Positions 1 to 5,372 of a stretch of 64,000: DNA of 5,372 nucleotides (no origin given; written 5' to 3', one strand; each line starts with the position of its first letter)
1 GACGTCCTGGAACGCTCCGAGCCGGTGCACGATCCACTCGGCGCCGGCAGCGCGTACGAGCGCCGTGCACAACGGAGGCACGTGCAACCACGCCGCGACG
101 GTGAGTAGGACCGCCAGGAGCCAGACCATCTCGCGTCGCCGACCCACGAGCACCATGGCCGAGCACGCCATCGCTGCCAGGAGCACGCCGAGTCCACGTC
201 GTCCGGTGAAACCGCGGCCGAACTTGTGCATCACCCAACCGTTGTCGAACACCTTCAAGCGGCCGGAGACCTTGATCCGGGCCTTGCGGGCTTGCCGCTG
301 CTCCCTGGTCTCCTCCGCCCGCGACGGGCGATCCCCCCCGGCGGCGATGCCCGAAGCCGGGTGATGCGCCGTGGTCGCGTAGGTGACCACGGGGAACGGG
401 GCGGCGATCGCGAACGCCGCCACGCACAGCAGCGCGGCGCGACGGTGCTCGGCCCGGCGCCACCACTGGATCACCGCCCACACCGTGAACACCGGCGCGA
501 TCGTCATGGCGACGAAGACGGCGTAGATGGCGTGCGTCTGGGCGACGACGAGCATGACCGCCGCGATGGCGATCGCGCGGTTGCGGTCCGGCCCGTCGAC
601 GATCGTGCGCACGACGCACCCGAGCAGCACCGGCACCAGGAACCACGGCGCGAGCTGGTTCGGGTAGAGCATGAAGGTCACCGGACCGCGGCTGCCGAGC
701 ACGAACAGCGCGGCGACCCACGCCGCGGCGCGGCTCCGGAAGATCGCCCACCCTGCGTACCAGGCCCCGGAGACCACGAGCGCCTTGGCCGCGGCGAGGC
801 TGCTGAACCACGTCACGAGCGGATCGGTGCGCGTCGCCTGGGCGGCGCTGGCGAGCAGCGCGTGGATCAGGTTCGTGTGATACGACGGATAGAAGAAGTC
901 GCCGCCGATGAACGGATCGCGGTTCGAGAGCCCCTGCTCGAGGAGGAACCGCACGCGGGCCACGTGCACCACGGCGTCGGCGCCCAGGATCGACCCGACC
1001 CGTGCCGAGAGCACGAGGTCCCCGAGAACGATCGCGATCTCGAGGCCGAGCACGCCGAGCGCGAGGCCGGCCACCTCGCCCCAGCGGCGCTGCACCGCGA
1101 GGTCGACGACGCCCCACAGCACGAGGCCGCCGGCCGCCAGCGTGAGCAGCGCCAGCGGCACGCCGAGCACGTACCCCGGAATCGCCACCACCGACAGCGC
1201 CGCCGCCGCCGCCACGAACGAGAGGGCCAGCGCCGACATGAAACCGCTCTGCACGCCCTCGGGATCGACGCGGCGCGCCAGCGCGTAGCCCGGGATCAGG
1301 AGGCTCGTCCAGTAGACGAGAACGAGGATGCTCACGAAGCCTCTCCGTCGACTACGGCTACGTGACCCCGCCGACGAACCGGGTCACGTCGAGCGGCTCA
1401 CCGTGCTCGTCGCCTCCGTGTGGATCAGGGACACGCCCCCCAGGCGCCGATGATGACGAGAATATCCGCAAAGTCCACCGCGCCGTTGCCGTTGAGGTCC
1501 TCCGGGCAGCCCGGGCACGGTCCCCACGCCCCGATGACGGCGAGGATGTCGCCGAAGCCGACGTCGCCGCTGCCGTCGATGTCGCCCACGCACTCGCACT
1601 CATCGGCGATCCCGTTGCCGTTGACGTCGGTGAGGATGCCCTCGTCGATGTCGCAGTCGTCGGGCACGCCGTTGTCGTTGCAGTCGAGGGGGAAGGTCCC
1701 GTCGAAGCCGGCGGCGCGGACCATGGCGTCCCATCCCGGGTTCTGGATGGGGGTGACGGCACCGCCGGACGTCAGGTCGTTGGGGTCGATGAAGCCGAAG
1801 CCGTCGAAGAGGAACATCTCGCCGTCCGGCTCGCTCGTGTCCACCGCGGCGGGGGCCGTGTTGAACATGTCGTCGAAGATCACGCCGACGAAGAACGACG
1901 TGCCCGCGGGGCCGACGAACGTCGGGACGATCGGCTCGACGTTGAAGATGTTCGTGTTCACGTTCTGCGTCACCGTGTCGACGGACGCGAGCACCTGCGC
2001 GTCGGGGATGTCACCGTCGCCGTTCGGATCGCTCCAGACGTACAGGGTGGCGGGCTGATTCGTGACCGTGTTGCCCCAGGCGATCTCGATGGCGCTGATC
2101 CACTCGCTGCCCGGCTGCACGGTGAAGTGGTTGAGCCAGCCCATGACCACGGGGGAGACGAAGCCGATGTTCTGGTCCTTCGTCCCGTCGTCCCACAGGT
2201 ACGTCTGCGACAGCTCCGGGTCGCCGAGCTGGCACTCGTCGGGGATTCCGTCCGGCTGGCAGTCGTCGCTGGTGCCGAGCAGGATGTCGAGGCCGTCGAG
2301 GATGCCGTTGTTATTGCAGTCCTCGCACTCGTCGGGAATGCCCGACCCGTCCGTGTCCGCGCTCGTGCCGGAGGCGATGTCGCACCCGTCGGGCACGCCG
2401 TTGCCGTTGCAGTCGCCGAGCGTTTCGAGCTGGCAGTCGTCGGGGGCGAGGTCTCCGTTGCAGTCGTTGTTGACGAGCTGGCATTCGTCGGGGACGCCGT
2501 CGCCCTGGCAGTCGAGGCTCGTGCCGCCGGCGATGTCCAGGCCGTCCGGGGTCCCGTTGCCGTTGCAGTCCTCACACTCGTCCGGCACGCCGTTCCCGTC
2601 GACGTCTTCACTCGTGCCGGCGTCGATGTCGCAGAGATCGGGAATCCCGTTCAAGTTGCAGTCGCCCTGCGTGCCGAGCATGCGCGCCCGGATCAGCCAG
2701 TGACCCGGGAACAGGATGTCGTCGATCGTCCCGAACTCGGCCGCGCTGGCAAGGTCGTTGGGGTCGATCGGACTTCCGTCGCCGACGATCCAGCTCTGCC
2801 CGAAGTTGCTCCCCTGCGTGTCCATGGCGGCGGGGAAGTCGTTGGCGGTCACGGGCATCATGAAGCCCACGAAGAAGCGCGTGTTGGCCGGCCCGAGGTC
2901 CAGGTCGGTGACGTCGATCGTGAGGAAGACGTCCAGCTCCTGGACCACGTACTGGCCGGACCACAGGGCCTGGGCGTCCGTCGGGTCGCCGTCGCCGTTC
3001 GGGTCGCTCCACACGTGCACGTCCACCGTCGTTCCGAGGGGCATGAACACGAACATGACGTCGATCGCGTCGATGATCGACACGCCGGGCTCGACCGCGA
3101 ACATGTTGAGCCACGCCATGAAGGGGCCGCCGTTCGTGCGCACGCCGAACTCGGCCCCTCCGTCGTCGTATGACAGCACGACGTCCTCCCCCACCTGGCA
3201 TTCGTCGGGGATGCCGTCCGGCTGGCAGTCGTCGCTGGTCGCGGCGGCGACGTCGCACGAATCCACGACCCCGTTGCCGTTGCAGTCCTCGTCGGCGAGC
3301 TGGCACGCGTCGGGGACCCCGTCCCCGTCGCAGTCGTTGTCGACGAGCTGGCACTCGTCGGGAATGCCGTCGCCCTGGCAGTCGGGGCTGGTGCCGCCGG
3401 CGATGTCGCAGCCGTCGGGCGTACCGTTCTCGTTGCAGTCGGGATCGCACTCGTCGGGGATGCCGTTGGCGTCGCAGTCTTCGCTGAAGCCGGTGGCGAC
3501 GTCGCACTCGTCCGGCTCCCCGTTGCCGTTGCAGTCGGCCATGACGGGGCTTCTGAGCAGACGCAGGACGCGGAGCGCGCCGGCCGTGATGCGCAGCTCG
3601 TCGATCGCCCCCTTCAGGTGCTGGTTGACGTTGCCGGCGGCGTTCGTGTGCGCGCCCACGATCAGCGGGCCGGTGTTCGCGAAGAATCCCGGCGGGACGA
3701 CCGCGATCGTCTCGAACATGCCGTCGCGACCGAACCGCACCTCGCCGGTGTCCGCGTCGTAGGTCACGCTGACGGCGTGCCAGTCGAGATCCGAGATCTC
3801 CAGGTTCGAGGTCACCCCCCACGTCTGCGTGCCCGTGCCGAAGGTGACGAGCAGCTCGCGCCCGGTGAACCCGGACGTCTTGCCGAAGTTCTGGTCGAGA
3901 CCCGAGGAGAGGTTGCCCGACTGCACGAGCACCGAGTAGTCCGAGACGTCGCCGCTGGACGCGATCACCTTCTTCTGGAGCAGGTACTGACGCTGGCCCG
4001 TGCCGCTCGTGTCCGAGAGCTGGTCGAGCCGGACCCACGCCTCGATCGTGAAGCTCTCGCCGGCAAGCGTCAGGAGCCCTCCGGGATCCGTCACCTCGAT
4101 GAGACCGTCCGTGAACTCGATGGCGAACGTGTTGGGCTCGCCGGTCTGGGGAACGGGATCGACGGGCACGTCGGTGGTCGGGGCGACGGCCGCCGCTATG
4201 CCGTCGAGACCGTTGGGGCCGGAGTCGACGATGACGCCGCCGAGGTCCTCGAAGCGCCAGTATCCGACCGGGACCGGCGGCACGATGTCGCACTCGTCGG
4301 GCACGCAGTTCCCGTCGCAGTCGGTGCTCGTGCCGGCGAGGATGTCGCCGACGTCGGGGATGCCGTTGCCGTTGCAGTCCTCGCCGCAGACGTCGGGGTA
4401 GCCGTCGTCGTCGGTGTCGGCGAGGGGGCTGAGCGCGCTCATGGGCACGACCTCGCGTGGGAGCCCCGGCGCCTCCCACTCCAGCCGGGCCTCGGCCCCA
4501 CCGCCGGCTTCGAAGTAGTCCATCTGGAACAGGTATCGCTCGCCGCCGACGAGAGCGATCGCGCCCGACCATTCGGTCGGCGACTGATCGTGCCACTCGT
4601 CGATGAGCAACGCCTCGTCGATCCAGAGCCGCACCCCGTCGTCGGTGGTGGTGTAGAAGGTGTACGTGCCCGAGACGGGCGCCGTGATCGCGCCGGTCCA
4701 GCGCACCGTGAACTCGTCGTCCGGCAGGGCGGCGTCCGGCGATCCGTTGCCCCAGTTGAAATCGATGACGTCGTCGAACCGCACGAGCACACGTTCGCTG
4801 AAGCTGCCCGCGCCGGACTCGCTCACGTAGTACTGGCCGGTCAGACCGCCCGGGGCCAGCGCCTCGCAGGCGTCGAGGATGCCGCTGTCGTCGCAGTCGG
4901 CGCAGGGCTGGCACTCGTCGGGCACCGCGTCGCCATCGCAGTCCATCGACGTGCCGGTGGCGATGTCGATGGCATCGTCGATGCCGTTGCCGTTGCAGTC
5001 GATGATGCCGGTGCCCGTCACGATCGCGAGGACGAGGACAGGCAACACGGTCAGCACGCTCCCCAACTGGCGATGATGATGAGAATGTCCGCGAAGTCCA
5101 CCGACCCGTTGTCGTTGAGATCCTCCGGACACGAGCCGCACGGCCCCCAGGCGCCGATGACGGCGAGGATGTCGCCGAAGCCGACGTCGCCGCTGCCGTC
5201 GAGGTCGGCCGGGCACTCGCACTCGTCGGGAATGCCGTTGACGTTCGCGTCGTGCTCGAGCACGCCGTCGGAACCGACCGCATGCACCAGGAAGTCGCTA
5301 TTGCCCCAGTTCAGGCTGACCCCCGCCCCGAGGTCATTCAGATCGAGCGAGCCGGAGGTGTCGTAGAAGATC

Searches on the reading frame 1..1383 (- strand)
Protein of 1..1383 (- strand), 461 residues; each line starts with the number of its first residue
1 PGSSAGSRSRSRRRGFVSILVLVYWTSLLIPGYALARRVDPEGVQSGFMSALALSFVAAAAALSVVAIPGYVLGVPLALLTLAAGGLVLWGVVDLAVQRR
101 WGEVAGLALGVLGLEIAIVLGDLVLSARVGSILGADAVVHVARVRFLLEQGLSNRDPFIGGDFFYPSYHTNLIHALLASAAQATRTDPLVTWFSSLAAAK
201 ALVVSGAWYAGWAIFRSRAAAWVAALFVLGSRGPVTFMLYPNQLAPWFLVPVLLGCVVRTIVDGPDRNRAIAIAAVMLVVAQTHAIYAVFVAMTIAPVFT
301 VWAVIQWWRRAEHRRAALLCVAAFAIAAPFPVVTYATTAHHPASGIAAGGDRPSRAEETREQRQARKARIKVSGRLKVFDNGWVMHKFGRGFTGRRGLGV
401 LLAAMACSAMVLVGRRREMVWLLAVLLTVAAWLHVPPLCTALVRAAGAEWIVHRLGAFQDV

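Call 70: search_protein_families(library=pfam, proteins=[window:1-1383:-], max_evalue=0.001)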
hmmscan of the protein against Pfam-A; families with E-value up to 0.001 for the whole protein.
window:1-1383:- (461 aa): 1 family
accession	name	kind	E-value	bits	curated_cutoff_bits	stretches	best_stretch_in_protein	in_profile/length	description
PF20176.3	DUF6541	-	0.00013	20.9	29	1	28-433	4-407/646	Family of unknown function (DUF6541)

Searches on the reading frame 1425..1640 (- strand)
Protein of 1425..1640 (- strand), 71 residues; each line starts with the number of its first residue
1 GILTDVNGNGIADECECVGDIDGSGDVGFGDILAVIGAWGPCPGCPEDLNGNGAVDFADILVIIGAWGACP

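Call 30: search_protein_families(library=pfam, proteins=[window:1425-1640:-], max_evalue=5)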
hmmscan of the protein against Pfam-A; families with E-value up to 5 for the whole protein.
window:1425-1640:- (71 aa): 4 families
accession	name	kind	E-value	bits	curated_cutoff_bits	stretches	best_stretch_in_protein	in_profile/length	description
PF00404.24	Dockerin_1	-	1.7e-06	28.5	22.9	2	47-65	2-20/57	Dockerin type I domain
PF13405.12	EF-hand_6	-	0.043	14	25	0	48-66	10-28/30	EF-hand domain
PF00036.39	EF-hand_1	-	0.044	13.8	25.4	1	48-63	10-25/29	EF hand domain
PF13833.12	EF-hand_8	-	0.56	10.4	28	0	48-62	35-49/54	EF-hand domain pair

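Call 31: search_protein_families(library=ncbifam, proteins=[window:1425-1640:-], max_evalue=1)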
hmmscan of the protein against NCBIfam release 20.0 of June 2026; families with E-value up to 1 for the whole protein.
window:1425-1640:- (71 aa): 1 family
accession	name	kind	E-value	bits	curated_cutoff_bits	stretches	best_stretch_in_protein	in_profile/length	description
NF041540.1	dockerin_GC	domain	0.01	16.2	29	1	17-68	1-64/67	GC-type dockerin domain-anchored protein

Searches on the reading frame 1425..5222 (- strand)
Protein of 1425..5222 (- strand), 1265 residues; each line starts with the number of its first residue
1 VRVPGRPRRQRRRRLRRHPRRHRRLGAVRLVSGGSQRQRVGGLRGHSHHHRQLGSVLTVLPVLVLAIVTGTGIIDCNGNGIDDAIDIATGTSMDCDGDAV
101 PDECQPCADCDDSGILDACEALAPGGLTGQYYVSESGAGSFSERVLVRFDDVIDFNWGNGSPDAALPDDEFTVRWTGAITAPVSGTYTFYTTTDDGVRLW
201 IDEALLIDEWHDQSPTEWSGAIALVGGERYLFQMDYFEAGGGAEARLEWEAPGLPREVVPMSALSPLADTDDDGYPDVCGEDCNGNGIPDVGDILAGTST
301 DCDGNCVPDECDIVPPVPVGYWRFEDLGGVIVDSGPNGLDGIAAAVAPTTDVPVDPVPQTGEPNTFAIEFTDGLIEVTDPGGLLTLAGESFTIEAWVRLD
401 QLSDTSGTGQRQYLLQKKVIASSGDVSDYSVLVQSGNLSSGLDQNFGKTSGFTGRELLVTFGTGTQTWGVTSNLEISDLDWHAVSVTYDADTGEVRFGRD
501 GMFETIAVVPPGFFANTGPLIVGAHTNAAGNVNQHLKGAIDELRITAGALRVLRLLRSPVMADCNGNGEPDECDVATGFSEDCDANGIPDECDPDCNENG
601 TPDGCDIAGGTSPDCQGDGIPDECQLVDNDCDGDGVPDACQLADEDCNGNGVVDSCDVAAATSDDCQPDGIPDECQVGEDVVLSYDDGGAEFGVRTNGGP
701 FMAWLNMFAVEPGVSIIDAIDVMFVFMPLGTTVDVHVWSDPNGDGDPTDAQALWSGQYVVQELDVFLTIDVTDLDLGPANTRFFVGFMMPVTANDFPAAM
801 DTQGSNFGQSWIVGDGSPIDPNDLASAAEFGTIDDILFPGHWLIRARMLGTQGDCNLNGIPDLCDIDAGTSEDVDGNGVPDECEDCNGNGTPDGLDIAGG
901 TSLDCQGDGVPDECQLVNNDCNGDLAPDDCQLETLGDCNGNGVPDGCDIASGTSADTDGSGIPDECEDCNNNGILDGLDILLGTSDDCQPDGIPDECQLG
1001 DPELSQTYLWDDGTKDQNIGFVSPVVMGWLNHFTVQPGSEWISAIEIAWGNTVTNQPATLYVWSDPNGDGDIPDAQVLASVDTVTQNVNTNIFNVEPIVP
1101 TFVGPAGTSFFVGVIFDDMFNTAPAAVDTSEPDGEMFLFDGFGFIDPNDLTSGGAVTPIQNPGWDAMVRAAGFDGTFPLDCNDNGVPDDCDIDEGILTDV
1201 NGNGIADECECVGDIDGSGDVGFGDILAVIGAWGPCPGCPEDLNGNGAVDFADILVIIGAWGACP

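Call 5: search_protein_families(library=pfam, proteins=[window:1425-5222:-], max_evalue=0.01)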
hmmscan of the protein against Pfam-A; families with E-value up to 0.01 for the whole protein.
window:1425-5222:- (1265 aa): 3 families
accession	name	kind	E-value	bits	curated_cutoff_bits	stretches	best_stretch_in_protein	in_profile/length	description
PF07691.17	PA14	-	6.1e-26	91.4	24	1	139-257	13-141/147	PA14 domain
PF13385.13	Laminin_G_3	-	1.3e-10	42.1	27.6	1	385-550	13-145/151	Concanavalin A-like lectin/glucanases superfamily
PF10528.15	GLEYA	-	0.0001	23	26.2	1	171-214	1-44/91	GLEYA domain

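Call 78: search_solved_structures(query=window:1425-5222:-, max_evalue=0.01)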
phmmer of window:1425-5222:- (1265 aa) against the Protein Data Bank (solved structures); distinct sequences matched with E-value up to 0.01: 3.
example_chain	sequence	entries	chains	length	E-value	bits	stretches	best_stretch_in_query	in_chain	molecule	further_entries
6qe7_A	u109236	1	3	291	5.9e-60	206.1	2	126-266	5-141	Anti-sigma-I factor RsgI3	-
6qdi_A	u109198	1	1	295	3.8e-55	190.2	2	148-266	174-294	PA14 domain-containing protein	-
9s8a_A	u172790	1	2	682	0.0035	18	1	168-265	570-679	Sulfatase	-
